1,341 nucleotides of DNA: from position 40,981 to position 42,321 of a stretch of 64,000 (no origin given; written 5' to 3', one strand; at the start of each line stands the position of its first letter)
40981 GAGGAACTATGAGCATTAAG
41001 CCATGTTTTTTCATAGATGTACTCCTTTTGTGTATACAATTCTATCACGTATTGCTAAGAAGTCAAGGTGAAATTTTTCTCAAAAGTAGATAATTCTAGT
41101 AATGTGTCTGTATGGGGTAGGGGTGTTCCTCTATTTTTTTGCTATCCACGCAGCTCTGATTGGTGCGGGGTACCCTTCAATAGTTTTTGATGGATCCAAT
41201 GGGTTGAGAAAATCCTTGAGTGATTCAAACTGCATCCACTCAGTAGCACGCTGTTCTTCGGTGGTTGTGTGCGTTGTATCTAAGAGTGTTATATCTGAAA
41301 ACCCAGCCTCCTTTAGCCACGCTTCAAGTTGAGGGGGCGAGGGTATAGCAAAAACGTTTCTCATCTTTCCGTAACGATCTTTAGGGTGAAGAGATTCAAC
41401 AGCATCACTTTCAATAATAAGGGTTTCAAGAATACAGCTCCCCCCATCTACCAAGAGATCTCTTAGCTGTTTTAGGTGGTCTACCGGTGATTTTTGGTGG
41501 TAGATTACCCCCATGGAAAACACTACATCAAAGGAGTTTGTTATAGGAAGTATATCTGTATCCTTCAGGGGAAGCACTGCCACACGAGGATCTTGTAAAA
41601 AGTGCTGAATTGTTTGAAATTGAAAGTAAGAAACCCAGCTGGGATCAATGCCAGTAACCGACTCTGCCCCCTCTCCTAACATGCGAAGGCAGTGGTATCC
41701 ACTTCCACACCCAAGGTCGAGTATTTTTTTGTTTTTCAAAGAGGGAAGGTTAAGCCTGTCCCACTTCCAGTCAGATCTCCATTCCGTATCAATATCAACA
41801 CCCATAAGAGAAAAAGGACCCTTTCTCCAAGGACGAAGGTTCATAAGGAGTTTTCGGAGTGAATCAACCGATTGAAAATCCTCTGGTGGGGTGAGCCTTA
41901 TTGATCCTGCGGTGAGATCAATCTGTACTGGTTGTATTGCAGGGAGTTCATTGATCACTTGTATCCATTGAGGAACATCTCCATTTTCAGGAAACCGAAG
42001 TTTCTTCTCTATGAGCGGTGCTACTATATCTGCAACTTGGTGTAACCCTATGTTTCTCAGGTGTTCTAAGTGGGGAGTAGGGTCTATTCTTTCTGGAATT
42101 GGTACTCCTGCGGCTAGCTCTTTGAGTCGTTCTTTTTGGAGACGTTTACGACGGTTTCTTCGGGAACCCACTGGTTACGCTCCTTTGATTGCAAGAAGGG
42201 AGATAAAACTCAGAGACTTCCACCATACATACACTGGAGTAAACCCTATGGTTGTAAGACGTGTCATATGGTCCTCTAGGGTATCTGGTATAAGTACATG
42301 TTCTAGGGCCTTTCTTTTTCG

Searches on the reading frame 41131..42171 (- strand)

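Call 47: search_protein_families(library=pfam, proteins=[window:41131-42171:-], max_evalue=0.00001)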
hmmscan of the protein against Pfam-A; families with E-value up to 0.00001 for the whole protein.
window:41131-42171:- (346 aa): 6 families
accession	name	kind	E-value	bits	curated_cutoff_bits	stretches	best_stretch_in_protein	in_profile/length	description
PF08003.17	Methyltransf_9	-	7.6e-110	367.2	23.8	1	61-346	27-315/315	Protein of unknown function (DUF1698)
PF13489.12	Methyltransf_23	-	2.6e-16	60.2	27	1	143-295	19-163/164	Methyltransferase domain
PF13847.12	Methyltransf_31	-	1.4e-11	44.7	27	1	146-272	3-130/145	Methyltransferase domain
PF08241.18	Methyltransf_11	-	2.4e-10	41.3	21.2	1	151-248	1-95/95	Methyltransferase domain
PF13649.12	Methyltransf_25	-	4.6e-10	40.5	27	1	150-244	1-97/97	Methyltransferase domain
PF08242.18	Methyltransf_12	-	1.3e-08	35.9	30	1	151-245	1-97/98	Methyltransferase domain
